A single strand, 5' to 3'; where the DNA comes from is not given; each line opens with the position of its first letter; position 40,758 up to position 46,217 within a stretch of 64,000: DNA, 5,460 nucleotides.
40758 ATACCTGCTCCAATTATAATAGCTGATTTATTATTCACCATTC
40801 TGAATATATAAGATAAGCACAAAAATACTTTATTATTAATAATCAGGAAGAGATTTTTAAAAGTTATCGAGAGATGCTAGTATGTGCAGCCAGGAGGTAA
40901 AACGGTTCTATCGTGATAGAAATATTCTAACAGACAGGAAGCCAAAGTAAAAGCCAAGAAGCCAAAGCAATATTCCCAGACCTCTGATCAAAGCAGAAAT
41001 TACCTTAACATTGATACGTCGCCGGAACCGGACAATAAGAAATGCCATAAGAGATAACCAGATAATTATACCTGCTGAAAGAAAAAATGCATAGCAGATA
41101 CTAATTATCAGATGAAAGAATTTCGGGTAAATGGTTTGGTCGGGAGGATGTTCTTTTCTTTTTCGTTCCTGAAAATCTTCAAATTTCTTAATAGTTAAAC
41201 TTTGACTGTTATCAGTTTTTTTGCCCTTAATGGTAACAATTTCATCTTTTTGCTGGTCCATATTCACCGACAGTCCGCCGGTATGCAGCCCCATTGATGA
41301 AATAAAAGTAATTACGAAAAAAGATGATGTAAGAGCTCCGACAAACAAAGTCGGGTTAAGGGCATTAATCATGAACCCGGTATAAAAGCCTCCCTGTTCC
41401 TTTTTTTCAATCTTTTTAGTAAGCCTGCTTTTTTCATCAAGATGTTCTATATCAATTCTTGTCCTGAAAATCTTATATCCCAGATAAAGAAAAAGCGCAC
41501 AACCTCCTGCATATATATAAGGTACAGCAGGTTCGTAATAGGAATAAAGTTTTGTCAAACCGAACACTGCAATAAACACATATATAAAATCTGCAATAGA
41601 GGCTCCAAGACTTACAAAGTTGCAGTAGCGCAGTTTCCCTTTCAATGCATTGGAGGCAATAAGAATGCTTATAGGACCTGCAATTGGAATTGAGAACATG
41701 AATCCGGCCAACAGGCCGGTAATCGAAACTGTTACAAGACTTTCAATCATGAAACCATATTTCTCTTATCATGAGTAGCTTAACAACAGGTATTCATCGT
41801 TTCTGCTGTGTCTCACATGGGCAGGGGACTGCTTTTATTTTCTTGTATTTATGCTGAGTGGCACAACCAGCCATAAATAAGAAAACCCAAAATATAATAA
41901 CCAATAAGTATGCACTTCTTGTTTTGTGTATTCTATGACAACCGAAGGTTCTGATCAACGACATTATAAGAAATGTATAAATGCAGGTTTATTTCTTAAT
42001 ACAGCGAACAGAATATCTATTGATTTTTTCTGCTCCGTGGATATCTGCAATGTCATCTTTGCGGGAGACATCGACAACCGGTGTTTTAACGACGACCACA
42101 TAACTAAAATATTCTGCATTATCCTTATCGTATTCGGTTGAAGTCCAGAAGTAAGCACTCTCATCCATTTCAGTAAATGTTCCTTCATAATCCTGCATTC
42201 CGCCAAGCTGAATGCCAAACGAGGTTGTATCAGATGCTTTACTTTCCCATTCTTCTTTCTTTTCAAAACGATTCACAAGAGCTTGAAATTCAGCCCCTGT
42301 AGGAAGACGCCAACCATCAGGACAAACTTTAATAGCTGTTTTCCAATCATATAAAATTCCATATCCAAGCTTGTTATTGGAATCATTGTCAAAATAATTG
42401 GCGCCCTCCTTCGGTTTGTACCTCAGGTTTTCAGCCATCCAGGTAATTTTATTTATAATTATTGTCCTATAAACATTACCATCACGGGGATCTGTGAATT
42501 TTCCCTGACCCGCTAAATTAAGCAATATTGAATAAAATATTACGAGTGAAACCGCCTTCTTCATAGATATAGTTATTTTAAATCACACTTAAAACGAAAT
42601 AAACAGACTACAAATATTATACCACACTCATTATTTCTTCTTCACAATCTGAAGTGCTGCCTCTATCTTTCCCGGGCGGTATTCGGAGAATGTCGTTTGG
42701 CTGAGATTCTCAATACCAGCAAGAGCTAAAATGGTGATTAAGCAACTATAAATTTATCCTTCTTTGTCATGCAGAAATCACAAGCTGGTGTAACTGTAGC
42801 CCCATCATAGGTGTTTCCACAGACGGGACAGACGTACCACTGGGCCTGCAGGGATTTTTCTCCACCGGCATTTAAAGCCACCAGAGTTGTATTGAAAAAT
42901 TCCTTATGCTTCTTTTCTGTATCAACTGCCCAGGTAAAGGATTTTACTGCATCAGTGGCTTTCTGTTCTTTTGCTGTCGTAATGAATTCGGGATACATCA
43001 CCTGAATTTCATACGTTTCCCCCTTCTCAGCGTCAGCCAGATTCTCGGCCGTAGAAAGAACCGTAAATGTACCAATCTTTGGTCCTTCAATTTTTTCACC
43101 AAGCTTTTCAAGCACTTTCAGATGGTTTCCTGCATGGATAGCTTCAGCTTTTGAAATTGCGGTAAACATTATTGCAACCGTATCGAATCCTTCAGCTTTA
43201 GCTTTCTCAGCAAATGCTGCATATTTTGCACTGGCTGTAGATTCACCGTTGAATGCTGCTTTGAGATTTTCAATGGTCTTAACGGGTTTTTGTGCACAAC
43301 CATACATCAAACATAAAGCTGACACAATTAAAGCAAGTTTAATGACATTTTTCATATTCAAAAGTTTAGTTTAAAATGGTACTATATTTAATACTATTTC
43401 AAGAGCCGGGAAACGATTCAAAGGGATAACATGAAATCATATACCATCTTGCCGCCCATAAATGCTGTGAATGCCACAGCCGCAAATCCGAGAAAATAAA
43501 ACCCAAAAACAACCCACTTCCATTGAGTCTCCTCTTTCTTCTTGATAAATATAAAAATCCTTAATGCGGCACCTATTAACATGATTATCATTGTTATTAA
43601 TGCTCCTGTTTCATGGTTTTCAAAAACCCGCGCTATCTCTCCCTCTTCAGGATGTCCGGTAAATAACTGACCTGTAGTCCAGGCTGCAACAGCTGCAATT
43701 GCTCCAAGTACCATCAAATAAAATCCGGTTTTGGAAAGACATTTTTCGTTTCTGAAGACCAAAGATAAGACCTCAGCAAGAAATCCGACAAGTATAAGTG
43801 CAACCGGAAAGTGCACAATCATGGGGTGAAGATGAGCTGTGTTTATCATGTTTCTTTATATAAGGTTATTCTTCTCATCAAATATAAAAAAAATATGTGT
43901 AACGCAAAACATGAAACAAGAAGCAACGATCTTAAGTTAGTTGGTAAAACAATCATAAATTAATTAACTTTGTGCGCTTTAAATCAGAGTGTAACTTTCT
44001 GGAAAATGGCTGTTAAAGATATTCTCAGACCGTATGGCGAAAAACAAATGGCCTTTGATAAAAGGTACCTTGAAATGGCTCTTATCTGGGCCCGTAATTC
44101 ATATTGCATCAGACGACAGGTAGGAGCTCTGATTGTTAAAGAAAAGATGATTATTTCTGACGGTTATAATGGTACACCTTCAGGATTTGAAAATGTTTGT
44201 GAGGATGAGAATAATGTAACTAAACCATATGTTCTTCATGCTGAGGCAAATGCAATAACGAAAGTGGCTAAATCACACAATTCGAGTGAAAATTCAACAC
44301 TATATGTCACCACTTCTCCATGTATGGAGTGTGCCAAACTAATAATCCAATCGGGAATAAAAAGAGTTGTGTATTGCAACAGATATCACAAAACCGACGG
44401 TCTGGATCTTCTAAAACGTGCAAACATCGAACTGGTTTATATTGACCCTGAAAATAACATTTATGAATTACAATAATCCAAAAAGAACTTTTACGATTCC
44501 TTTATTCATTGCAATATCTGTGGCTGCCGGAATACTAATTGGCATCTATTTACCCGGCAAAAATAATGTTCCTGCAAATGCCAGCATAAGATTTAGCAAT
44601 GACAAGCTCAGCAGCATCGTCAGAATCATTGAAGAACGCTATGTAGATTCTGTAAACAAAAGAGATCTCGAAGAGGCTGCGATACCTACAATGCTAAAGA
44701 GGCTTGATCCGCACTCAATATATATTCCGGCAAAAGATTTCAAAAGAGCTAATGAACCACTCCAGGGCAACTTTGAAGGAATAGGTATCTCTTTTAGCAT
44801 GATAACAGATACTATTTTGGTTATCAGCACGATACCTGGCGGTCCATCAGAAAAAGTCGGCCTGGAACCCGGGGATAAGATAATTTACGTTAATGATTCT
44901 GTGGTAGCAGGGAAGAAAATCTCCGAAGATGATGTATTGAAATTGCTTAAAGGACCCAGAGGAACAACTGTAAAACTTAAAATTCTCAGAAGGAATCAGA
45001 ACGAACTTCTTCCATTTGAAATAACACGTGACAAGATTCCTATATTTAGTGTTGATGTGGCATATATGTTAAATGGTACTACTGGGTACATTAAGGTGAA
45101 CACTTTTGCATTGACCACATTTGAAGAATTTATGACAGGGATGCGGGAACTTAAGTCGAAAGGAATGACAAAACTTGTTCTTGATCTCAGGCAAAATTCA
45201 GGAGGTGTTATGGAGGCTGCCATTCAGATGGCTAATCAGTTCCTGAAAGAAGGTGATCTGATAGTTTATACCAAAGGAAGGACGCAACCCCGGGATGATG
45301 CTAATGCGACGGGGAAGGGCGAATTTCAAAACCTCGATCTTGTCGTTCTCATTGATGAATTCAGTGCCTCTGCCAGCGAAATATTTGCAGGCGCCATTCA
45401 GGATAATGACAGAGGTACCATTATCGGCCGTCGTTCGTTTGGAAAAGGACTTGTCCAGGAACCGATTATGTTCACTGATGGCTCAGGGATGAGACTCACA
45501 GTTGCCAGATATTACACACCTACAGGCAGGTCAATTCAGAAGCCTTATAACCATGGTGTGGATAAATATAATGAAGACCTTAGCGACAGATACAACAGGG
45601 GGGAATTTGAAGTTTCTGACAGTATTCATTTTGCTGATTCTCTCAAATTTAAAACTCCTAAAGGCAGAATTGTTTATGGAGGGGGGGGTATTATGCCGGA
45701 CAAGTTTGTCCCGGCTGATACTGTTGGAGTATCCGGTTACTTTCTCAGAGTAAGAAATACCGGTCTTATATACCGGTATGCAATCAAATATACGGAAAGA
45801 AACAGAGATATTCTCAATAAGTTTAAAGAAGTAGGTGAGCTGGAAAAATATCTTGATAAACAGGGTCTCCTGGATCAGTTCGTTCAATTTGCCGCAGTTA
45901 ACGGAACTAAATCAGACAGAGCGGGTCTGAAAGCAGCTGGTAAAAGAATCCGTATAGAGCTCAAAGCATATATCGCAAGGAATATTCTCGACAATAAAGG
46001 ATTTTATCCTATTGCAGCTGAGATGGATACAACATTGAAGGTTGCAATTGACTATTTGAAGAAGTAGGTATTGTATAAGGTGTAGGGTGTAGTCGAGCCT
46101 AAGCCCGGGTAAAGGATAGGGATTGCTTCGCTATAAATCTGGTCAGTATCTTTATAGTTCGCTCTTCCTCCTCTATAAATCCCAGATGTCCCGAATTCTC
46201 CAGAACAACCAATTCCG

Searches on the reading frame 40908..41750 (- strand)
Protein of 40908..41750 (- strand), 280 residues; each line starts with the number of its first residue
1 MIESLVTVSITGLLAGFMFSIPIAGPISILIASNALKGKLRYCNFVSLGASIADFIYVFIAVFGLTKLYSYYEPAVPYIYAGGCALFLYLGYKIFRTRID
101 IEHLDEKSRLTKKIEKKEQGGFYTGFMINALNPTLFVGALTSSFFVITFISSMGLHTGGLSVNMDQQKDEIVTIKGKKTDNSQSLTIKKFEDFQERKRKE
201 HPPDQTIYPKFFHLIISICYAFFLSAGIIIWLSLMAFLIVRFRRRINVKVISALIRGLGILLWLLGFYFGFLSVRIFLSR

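Call 53: search_protein_families(library=pfam, proteins=[window:40908-41750:-], max_evalue=0.00001)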
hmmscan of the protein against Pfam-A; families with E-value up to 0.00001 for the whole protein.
window:40908-41750:- (280 aa): 1 family
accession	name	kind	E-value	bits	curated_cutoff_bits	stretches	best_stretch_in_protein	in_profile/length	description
PF01810.24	LysE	-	3.1e-16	59.9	25.6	1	25-146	8-126/193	LysE type translocator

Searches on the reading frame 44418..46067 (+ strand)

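Call 53: search_protein_families(library=pfam, proteins=[window:44418-46067:+], max_evalue=0.00001)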
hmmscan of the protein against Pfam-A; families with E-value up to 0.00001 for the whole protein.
window:44418-46067:+ (549 aa): 5 families
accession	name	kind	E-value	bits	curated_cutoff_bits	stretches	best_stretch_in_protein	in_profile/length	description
PF03572.23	Peptidase_S41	-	1.9e-49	167.9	24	1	222-376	2-157/165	Peptidase family S41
PF13180.12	PDZ_2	-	2.1e-10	41.1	27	1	121-196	2-74/80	PDZ domain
PF00595.29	PDZ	-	9.4e-10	39.2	23.2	1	120-190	10-81/81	PDZ domain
PF17820.7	PDZ_6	-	2.6e-09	37.1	27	1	139-191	6-54/54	PDZ domain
PF22694.1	CtpB_N-like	-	2.1e-06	28.5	27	1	62-104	39-82/85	Activating protease CtpB N-terminal domain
